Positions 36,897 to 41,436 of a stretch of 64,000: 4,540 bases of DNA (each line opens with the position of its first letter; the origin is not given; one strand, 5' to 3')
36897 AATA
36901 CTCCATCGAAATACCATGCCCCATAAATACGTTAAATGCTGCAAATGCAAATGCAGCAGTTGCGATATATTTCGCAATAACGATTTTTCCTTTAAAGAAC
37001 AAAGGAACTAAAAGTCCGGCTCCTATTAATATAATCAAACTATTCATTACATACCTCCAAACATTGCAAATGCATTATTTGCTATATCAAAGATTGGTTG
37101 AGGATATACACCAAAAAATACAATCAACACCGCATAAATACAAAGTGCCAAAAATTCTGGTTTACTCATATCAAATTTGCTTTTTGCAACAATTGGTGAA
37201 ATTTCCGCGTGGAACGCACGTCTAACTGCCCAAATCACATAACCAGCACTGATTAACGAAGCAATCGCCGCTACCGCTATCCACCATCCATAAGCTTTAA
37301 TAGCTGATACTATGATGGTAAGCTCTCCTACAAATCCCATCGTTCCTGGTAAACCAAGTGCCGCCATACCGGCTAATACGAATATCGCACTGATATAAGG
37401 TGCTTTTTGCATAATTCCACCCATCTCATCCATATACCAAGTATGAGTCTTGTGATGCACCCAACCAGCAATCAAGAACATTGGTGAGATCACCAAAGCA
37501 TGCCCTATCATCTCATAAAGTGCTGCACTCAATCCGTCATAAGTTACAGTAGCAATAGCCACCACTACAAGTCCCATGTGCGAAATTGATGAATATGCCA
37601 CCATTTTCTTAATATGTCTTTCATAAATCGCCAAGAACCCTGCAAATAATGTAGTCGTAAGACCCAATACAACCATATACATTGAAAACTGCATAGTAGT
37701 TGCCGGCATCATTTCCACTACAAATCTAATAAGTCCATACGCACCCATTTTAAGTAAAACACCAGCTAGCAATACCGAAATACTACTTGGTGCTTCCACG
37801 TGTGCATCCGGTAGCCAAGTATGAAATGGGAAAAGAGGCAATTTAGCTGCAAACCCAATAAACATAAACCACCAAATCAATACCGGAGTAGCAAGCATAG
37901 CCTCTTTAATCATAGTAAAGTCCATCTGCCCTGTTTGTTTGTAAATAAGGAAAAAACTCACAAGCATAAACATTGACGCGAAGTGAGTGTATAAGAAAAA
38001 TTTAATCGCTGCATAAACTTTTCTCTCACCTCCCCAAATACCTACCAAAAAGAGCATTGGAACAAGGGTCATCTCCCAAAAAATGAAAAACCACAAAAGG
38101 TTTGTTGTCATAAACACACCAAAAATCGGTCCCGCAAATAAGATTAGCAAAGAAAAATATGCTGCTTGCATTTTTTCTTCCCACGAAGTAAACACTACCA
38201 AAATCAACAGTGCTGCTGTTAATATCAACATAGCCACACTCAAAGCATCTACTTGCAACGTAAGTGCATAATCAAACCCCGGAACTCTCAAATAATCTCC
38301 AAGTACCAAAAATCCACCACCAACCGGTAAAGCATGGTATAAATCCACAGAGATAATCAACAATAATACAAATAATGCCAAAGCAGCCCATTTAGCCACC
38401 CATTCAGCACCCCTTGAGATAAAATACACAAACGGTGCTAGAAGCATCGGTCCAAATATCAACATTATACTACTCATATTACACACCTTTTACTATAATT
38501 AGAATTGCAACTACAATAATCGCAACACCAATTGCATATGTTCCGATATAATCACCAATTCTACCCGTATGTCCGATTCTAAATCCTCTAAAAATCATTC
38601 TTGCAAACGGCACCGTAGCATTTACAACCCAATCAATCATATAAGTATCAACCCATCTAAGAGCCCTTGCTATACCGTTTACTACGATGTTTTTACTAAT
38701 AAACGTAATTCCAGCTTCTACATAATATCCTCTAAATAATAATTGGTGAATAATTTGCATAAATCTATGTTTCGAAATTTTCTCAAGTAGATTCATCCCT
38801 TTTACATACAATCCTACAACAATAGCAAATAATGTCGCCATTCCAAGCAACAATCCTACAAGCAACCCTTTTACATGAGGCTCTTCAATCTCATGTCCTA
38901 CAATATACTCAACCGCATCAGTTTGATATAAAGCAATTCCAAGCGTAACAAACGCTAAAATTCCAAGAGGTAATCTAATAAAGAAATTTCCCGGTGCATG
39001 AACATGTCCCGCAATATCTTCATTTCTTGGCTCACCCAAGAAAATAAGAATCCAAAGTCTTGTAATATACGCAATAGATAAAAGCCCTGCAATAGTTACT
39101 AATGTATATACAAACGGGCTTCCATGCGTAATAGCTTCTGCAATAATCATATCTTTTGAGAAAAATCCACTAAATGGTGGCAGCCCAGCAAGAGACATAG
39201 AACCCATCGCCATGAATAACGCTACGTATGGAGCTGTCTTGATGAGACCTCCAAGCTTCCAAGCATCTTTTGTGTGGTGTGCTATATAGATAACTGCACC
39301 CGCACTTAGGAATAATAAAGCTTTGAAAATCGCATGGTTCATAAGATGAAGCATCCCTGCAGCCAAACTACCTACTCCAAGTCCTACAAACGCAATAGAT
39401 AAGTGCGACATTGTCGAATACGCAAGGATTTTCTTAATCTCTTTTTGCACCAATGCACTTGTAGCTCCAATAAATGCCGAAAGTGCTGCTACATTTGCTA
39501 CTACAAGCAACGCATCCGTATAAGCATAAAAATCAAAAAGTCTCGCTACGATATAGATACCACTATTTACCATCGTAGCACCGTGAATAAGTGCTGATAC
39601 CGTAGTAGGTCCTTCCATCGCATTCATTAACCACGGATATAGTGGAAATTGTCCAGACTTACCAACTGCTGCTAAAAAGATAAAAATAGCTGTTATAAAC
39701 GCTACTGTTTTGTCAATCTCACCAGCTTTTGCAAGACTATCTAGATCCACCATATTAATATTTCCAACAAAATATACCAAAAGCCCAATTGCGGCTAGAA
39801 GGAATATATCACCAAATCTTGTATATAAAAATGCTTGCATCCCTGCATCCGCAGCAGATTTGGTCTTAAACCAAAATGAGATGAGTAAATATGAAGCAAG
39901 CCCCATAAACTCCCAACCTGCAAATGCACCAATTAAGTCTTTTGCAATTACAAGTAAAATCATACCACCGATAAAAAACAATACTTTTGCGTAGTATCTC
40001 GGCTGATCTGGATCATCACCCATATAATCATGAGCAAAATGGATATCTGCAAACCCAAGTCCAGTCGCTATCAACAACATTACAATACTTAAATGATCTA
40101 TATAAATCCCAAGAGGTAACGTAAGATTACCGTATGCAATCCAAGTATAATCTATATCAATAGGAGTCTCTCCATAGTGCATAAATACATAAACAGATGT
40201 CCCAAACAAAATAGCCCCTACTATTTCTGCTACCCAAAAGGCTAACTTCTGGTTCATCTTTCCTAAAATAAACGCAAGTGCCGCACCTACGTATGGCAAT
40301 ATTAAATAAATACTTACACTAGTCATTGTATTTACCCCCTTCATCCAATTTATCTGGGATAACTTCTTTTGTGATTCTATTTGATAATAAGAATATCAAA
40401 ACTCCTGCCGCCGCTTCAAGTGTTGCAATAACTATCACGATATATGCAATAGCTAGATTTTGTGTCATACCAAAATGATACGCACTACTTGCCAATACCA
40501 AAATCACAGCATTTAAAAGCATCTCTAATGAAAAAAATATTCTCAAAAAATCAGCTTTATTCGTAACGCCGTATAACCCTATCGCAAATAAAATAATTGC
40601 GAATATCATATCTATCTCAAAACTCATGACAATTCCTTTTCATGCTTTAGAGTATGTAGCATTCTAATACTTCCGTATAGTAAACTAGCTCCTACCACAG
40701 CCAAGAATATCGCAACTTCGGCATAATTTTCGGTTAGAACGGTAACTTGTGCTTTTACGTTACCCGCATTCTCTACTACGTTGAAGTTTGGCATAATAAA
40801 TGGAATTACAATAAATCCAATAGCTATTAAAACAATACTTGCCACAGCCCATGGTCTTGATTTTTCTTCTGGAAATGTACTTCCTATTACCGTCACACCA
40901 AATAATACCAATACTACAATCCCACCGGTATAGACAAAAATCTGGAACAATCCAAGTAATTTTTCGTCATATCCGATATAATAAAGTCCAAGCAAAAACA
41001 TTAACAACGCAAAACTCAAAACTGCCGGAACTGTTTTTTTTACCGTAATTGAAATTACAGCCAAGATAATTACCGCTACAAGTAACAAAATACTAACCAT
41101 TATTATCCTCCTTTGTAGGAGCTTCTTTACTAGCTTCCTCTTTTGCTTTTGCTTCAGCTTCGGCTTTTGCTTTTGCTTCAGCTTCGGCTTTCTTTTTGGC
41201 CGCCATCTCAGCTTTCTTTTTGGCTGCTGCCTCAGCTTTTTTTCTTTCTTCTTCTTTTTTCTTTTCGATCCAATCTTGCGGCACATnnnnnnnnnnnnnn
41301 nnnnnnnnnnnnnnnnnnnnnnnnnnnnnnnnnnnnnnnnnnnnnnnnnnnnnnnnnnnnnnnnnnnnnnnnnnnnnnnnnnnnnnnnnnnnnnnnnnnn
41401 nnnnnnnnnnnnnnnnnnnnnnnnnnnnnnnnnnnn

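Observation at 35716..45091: Complex I-type operon lacking the entire NADH-input module (nuoA-B-CD-H-I-J-K-L-M-N, no E/F/G)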

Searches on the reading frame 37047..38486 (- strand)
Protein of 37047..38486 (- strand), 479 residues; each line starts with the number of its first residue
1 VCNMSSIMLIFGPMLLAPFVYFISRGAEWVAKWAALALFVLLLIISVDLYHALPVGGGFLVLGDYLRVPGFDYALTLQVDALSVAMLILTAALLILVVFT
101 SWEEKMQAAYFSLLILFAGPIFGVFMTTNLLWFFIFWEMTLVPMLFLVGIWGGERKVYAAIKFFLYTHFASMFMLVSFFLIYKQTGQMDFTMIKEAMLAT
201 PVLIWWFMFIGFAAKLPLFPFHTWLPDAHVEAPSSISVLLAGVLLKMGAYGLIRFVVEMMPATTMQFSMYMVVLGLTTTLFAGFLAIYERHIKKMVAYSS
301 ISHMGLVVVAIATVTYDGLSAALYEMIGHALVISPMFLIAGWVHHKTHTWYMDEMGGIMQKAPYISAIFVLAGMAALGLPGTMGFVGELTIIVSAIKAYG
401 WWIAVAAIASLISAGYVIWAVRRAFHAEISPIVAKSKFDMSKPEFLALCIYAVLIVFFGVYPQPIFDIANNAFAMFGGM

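Call 3: search_protein_families(library=pfam, proteins=[window:37047-38486:-])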
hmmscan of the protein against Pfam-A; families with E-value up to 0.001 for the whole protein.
window:37047-38486:- (479 aa): 1 family
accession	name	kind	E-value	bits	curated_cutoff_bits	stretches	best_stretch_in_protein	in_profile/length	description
PF00361.26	Proton_antipo_M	-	1e-71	242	21.5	1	128-413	2-294/294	NADH:quinone oxidoreductase/Mrp antiporter, TM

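Call 4: search_protein_families(library=ncbifam, proteins=[window:37047-38486:-])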
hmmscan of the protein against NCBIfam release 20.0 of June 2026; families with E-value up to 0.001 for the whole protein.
window:37047-38486:- (479 aa): 74 families (the best 25 are shown)
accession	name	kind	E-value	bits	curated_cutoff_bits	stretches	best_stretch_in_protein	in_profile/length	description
TIGR01972.1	NDH_I_M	subfamily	2.3e-124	415.8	263.8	1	8-472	3-478/486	NADH-quinone oxidoreductase subunit M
NF004501.0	PRK05846.1-5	subfamily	3.1e-99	333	598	1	9-472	10-479/492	NADH-quinone oxidoreductase subunit M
NF004499.0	PRK05846.1-3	equivalog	9.1e-99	331.4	585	1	25-472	33-480/502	NADH-quinone oxidoreductase subunit M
NF009212.0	PRK12561.1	subfamily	7.8e-93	312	645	1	9-468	12-487/531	NAD(P)H-quinone oxidoreductase subunit 4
NF004500.0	PRK05846.1-4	equivalog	1.1e-91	308.1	550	1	8-472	9-498/525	NADH-quinone oxidoreductase subunit M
NF004505.0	PRK05846.2-5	equivalog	4.1e-90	302.9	700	1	8-471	7-476/508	NADH-quinone oxidoreductase subunit M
NF004498.0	PRK05846.1-1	equivalog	1.5e-86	291.2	614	1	9-473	6-493/509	NADH-quinone oxidoreductase subunit M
NF004506.0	PRK05846.2-6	equivalog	6.6e-84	283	789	1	75-469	82-482/493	NADH-quinone oxidoreductase subunit M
NF005060.0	PRK06473.1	equivalog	7.6e-83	278.9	747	1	9-468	5-473/500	NADH-quinone oxidoreductase subunit M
NF002713.0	PRK02546.1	subfamily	3.3e-78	263.5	827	1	10-469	15-491/533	NAD(P)H-quinone oxidoreductase subunit 4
NF005611.0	PRK07363.1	equivalog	5.7e-78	262.7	764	1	9-464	5-469/501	NADH-quinone oxidoreductase subunit M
NF004504.0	PRK05846.2-3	equivalog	3.9e-73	247.2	785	1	60-468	73-485/499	NADH-quinone oxidoreductase subunit M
NF004503.0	PRK05846.2-2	subfamily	5.7e-68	230.3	720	1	14-470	11-483/490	NADH-quinone oxidoreductase subunit M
NF004502.0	PRK05846.2-1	equivalog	7.2e-63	213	791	1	71-472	82-493/500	NADH-quinone oxidoreductase subunit M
NF006419.0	PRK08668.1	equivalog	1e-54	186.3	617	1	7-473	5-478/613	NADH dehydrogenase subunit M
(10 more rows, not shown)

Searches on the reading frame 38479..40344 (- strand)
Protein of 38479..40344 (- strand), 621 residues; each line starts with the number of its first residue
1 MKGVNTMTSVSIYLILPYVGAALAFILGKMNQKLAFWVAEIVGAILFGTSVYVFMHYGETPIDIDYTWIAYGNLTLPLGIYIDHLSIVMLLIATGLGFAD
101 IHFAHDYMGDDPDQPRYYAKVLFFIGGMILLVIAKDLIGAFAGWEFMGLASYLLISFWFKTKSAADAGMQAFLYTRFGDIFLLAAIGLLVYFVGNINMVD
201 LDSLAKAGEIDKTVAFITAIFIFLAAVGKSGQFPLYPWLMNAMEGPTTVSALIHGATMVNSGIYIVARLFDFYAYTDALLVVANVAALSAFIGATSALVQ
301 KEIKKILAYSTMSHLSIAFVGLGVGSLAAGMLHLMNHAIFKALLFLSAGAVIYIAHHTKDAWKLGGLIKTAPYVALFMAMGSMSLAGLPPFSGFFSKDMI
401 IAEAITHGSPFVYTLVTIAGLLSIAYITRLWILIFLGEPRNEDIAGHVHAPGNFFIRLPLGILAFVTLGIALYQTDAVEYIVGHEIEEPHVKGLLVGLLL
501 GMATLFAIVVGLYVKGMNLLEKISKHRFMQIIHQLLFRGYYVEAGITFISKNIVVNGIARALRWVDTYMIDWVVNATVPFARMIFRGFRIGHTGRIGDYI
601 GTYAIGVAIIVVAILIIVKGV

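Call 3: search_protein_families(library=pfam, proteins=[window:38479-40344:-])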
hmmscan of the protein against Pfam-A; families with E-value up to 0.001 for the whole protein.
window:38479-40344:- (621 aa): 2 families
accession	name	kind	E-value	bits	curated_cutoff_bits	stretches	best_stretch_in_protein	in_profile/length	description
PF00361.26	Proton_antipo_M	-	2.3e-67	227.7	21.5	1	134-422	1-293/294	NADH:quinone oxidoreductase/Mrp antiporter, TM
PF00662.26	Proton_antipo_N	-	5.3e-13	49.1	24.5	1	68-118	1-51/51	NADH-Ubiquinone oxidoreductase (complex I), chain 5 N-terminus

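Call 4: search_protein_families(library=ncbifam, proteins=[window:38479-40344:-])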
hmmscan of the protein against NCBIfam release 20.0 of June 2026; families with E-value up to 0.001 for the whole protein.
window:38479-40344:- (621 aa): 68 families (the best 25 are shown)
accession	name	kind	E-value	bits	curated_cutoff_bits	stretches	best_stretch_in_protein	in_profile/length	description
NF005141.0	PRK06590.1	equivalog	1.7e-132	443.4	556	1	8-617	3-612/615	NADH-quinone oxidoreductase subunit L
TIGR01974.1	NDH_I_L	subfamily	3.4e-125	419.4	407.5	1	10-614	3-629/630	NADH-quinone oxidoreductase subunit L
NF005626.0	PRK07376.1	equivalog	1.5e-89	301.1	963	1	31-444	37-463/675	NAD(P)H-quinone oxidoreductase subunit 5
NF040617.1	F420_dehyd_FpoL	exception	2.1e-86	291.1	1050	1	15-618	11-666/669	F420H2 dehydrogenase subunit FpoL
NF009288.0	PRK12648.1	equivalog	4e-80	270.1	1104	1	11-482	4-479/954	monovalent cation/H+ antiporter subunit A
NF005097.0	PRK06525.1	equivalog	2.9e-75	253.8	430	1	12-441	7-445/480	hydrogenase 4 subunit D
NF009287.0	PRK12647.1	equivalog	1.6e-74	251.8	937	1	12-489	5-482/773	putative monovalent cation/H+ antiporter subunit A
TIGR00940.1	2a6301s01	subfamily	1.7e-70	238.3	920.45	1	13-483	4-498/793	monovalent cation:proton antiporter subunit A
NF009289.0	PRK12649.1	equivalog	6.4e-69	233.2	1117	1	5-520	2-533/789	putative monovalent cation/H+ antiporter subunit A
NF005633.0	PRK07390.1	subfamily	7e-69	233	676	1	32-616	36-608/613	NAD(P)H-quinone oxidoreductase subunit F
TIGR01960.1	ndhF3_CO2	subfamily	3.5e-65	220.7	588.7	1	37-614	41-606/606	NAD(P)H dehydrogenase, subunit NdhF3 family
NF009285.0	PRK12645.1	equivalog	2.2e-63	214.7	1028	1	7-574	1-604/804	Na+/H+ antiporter subunit A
NF009284.0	PRK12644.1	equivalog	5.9e-59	200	962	1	14-525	5-524/975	Na+/H+ antiporter subunit A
NF009286.0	PRK12646.1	equivalog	2.9e-58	198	1063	1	30-434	25-445/800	DUF4040 family protein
NF009290.0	PRK12650.1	equivalog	2.3e-57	194.6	980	1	12-520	5-519/966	DUF4040 family protein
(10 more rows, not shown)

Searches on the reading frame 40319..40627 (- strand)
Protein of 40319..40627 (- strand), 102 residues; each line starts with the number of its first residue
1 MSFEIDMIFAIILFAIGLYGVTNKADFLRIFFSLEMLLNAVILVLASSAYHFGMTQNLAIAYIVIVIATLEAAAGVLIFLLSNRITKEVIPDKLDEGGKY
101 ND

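Call 3: search_protein_families(library=pfam, proteins=[window:40319-40627:-])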
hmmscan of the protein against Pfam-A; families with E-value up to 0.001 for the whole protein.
window:40319-40627:- (102 aa): 1 family
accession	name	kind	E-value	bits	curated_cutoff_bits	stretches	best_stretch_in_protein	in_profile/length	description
PF00420.29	Oxidored_q2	-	2.5e-12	46.8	26.1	1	8-88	4-84/95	NADH-ubiquinone/plastoquinone oxidoreductase chain 4L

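Call 4: search_protein_families(library=ncbifam, proteins=[window:40319-40627:-])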
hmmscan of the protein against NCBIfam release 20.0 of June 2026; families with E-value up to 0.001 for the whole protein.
window:40319-40627:- (102 aa): 6 families
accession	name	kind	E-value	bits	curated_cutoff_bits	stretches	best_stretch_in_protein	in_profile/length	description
NF004320.0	PRK05715.1-2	equivalog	5.1e-13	48.9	57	1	6-89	6-89/99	NADH-quinone oxidoreductase subunit NuoK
NF004322.0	PRK05715.1-4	equivalog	5.5e-11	42.4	128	1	4-86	7-93/104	NADH-quinone oxidoreductase subunit NuoK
NF040614.1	F420_dehyd_FpoK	exception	6e-10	39.4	145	1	7-90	6-89/98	F420H2 dehydrogenase subunit FpoK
NF004319.0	PRK05715.1-1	equivalog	1.9e-07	31.2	101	1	5-88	6-89/100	NADH-quinone oxidoreductase subunit NuoK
NF004321.0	PRK05715.1-3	equivalog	6.8e-05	23.1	91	1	7-95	8-97/101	NADH-quinone oxidoreductase subunit NuoK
NF004323.0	PRK05715.1-5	equivalog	9.1e-05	22.7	89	1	7-84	9-87/102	NADH-quinone oxidoreductase subunit NuoK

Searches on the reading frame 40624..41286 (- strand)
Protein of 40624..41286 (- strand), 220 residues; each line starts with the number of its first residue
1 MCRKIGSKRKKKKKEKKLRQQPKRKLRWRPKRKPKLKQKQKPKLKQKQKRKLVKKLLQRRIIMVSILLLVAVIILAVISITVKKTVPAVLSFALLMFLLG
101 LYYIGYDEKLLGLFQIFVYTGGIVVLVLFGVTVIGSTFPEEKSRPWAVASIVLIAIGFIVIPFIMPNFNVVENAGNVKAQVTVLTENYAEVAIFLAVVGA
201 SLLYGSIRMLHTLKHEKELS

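Call 3: search_protein_families(library=pfam, proteins=[window:40624-41286:-])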
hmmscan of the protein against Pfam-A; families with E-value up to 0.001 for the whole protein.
window:40624-41286:- (220 aa): 3 families
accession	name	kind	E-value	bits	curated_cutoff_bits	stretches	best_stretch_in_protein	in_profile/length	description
PF00499.25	Oxidored_q3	-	2.9e-13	50.2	33.2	1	76-203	2-137/146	NADH-ubiquinone/plastoquinone oxidoreductase chain 6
PF07690.21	MFS_1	-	1.2e-07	31.4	33.4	1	28-206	171-314/347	Major Facilitator Superfamily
PF11992.13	TgpA_N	-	0.00027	20.5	30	1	62-169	77-185/333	TgpA N-terminal domain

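Call 4: search_protein_families(library=ncbifam, proteins=[window:40624-41286:-])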
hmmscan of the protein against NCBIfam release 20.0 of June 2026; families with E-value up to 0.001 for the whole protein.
window:40624-41286:- (220 aa): 6 families
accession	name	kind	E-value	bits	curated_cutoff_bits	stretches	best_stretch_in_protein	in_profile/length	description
NF005165.0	PRK06638.1-5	equivalog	1.3e-08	34.2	192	1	68-180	25-141/282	NADH-quinone oxidoreductase subunit J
NF005025.0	PRK06433.1-5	equivalog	2.8e-08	34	95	1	63-134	14-85/96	NADH dehydrogenase subunit J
NF005167.0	PRK06638.2-2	equivalog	2.2e-05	24.3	137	1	67-174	9-122/176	NADH-quinone oxidoreductase subunit J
NF005168.0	PRK06638.2-3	equivalog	9.5e-05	22.4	154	1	66-162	9-111/172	NADH-quinone oxidoreductase subunit J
NF043039.1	HgcAB_like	equivalog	0.00057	19.6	285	1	15-164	110-268/350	HgcAB-like fusion protein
NF050099.1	SepX_GlpR_2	exception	0.00099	19.1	150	1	9-95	53-137/250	divisome protein SepX/GlpR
